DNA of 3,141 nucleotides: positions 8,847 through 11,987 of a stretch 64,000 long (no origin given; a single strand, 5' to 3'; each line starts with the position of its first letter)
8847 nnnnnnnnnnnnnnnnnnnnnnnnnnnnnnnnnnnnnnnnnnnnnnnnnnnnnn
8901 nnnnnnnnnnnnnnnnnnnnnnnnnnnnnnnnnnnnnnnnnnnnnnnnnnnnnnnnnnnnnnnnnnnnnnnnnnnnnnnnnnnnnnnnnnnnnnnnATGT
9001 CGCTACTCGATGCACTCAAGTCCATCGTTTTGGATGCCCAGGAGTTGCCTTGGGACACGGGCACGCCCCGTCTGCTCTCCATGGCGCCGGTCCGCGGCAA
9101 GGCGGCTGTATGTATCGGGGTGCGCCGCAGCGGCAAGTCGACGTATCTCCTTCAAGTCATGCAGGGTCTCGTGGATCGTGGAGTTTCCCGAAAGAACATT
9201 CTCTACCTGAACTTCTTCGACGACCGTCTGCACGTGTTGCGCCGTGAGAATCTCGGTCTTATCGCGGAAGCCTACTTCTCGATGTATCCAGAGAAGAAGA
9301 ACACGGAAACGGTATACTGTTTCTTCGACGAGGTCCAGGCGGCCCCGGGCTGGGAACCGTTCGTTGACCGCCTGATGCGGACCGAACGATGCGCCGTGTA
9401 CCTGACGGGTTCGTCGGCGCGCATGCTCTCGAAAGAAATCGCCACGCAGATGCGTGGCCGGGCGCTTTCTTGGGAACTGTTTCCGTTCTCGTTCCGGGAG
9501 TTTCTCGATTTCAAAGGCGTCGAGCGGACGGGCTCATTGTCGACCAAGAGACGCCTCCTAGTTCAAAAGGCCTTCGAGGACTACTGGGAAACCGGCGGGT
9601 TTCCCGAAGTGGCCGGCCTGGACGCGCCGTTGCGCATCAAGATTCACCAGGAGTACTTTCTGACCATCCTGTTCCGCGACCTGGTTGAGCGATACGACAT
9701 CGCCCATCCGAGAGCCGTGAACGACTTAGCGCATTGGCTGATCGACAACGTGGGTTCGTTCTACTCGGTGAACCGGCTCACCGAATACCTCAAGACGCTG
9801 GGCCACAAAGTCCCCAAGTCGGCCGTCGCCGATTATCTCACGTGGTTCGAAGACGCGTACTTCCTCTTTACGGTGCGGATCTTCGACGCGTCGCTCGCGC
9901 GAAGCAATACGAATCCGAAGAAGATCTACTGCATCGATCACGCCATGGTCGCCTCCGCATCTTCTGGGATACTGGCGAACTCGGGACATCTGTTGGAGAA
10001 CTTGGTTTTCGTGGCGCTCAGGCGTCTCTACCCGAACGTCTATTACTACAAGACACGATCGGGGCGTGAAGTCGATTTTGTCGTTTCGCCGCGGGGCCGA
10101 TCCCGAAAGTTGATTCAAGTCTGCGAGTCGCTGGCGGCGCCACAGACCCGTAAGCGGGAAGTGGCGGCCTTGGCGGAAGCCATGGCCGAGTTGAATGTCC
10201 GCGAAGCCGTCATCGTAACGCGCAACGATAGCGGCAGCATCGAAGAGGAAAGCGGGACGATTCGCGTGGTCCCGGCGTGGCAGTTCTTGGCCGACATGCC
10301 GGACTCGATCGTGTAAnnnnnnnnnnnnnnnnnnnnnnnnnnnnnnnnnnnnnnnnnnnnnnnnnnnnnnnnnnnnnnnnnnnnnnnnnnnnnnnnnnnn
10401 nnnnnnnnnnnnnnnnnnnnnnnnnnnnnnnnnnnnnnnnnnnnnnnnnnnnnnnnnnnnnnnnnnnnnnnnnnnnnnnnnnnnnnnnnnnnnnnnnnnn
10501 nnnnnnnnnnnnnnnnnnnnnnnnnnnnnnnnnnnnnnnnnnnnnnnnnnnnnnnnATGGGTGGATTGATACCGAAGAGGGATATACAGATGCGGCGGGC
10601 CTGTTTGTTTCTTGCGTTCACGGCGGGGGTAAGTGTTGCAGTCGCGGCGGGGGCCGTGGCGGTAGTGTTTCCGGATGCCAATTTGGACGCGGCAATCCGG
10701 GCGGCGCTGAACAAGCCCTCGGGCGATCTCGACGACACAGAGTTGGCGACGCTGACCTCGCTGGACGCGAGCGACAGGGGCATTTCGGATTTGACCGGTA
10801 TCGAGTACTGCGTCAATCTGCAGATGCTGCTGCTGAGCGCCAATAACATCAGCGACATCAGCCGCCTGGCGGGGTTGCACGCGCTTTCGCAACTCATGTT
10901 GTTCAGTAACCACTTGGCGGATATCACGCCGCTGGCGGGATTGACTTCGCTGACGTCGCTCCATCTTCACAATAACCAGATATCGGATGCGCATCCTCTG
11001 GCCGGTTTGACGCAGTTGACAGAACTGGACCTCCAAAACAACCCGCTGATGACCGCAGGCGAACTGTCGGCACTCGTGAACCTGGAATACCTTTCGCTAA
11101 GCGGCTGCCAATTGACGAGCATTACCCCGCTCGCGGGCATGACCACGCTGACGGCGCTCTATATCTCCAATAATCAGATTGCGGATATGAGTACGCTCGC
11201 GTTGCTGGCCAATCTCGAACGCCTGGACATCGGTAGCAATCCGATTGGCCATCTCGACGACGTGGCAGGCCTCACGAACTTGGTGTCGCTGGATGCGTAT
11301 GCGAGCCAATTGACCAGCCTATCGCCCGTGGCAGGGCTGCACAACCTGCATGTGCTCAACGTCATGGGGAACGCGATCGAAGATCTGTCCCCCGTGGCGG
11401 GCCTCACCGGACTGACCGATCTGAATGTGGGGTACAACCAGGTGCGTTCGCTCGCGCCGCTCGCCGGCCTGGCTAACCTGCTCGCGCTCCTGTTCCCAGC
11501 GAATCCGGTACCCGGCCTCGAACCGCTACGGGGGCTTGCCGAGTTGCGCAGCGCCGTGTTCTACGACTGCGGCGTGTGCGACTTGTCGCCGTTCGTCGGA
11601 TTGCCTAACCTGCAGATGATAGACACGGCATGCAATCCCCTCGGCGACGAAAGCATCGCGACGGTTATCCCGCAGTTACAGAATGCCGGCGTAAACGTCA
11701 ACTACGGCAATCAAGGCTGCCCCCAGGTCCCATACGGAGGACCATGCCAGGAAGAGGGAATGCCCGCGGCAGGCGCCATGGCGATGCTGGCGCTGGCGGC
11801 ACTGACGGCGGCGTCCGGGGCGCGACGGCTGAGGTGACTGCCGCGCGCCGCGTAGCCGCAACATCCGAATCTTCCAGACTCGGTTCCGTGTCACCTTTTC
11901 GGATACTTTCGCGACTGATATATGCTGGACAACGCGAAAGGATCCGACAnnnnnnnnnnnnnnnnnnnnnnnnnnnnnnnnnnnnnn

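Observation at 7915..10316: Low-GC islet next to blaR1: HNH endonuclease with unknown N-terminal domain plus AAA/DUF4143 ATPase-nuclease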

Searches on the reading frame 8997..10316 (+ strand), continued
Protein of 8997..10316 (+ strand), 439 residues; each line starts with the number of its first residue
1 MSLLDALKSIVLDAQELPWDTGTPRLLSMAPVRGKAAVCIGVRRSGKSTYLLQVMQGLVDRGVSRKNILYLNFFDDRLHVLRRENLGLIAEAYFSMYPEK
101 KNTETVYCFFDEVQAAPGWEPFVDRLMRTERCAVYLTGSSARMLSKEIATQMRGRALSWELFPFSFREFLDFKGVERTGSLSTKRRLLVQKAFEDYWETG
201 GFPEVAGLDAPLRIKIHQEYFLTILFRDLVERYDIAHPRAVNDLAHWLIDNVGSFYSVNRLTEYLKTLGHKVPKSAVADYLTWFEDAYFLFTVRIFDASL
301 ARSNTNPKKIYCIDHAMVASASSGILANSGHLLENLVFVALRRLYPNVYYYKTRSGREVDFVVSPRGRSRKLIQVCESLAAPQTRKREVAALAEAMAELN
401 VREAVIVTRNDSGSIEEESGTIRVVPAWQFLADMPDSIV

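Call 71: search_protein_families(library=pfam, proteins=[L013:7315-8820:+, L017:8762-10375:+, L022:7994-8644:+, L027:7480-8457:+, L030:8910-10283:+, L032:7557-8867:+, L034:7831-9057:-, L046:7567-9054:+, L052:7296-8375:+, L038:9532-10551:-], max_evalue=0.00001)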
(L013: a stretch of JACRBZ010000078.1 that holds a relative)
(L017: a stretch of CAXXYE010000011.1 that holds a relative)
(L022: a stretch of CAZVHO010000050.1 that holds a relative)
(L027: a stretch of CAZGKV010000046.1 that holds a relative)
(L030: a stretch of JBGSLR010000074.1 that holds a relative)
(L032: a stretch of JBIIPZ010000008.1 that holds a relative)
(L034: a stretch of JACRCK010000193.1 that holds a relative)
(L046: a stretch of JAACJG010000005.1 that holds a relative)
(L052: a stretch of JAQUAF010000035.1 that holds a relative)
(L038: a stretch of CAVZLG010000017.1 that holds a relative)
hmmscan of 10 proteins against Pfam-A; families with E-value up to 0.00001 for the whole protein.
L013:7315-8820:+ (502 aa): 2 families
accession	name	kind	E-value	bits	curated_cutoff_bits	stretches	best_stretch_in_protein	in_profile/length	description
PF04055.27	Radical_SAM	-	1.4e-24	87.6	29.5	1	253-412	3-165/166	Radical SAM superfamily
PF02310.24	B12-binding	-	1.6e-16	60.6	32.1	1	50-188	12-121/121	B12 binding domain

L017:8762-10375:+ (538 aa): 1 family
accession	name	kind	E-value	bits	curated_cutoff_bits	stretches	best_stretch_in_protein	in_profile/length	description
PF00589.27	Phage_integrase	-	7.3e-13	49.1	27.1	1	208-383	3-168/172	Phage integrase family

L022:7994-8644:+ (217 aa): 1 family
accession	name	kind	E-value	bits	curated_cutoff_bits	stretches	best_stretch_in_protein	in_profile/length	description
PF08901.16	DUF1847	-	3.1e-41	141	25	1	33-188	1-157/157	Protein of unknown function (DUF1847)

L027:7480-8457:+ (326 aa): 0 families

L030:8910-10283:+ (458 aa): 0 families

L032:7557-8867:+ (437 aa): 3 families
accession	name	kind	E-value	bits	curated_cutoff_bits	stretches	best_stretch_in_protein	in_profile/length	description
PF00742.24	Homoserine_dh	-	6.1e-65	218.7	22.9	1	143-321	1-172/173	Homoserine dehydrogenase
PF03447.22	NAD_binding_3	-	5.6e-19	69.4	24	1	16-135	1-116/116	Homoserine dehydrogenase, NAD binding domain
PF01842.31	ACT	-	1.5e-06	28.3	27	1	356-388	1-33/66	ACT domain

L034:7831-9057:- (409 aa): 6 families
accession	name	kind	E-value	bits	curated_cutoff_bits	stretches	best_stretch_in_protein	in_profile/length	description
PF02518.31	HATPase_c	-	1.8e-26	93.2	26.4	1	288-398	1-110/111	Histidine kinase-, DNA gyrase B-, and HSP90-like ATPase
PF08447.18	PAS_3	-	1.6e-09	38.4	25.6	1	63-137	3-79/89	PAS fold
PF00512.31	HisKA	-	1.3e-08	35.1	26.9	1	184-244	6-63/66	His Kinase A (phospho-acceptor) domain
PF00989.32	PAS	-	1.2e-07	32.1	22.6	1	41-149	2-113/113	PAS fold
PF13188.13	PAS_8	-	1.2e-06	28.7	21.8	1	40-82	1-44/65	PAS domain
PF13426.13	PAS_9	-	5.3e-06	27.1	27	0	52-151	3-103/103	PAS domain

L046:7567-9054:+ (496 aa): 0 families

L052:7296-8375:+ (360 aa): 1 family
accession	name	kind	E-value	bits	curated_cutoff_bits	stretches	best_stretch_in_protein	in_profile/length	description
PF01207.24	Dus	-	1.2e-75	255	20.4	1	42-338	2-299/311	Dihydrouridine synthase (Dus)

L038:9532-10551:- (340 aa): 2 families
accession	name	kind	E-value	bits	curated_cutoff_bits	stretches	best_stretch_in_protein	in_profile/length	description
PF13310.11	Virulence_RhuM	-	2.7e-26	92.8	33.7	1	71-148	2-79/252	Virulence protein RhuM family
PF02661.23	Fic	-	1.7e-14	54.9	24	1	208-289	5-93/93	Fic/DOC family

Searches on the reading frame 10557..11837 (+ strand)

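Call 4: search_protein_families(library=pfam, proteins=[window:10557-11837:+], max_evalue=0.1)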
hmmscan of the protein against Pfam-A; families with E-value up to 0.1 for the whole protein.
window:10557-11837:+ (426 aa): 11 families
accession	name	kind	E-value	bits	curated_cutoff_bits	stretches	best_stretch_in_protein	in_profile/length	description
PF12799.13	LRR_4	-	1.2e-51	172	27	9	175-215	2-43/44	Leucine Rich repeats (2 copies)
PF13855.12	LRR_8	-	9.8e-23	80.1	27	8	175-230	2-61/61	Leucine rich repeat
PF00560.39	LRR_1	-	7e-12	43.5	20.6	0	175-191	1-17/23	Leucine Rich Repeat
PF14580.12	LRR_9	-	1.2e-10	41.7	30.5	2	67-144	45-127/175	Leucine-rich repeat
PF13516.12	LRR_6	-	5.3e-10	39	23.4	0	130-144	3-17/24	Leucine Rich repeat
PF23952.1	LRR_EndoS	-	2.5e-09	37.8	27.9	2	38-162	1-116/116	Endo-beta-N-acetylglucosaminidase EndoS LRR domain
PF23211.1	LRR_LRWD1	-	7.6e-08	32.7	28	2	81-167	16-101/190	Leucine-rich repeat and WD repeat-containing protein 1, LRR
PF23598.1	LRR_14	-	3.6e-06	26.4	40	1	168-331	41-195/353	Leucine-rich repeat region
PF25019.1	LRR_R13L1-DRL21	-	0.0013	19.1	27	0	171-205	91-126/127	R13L1/DRL21 LRRs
PF21493.2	TubZ_C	-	0.022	15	27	0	120-156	8-44/133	Tubulin-like protein TubZ, C-terminal domain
PF11825.13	Nuc_recep-AF1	-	0.089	13.3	27.3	0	266-291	79-106/114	Nuclear/hormone receptor activator site AF-1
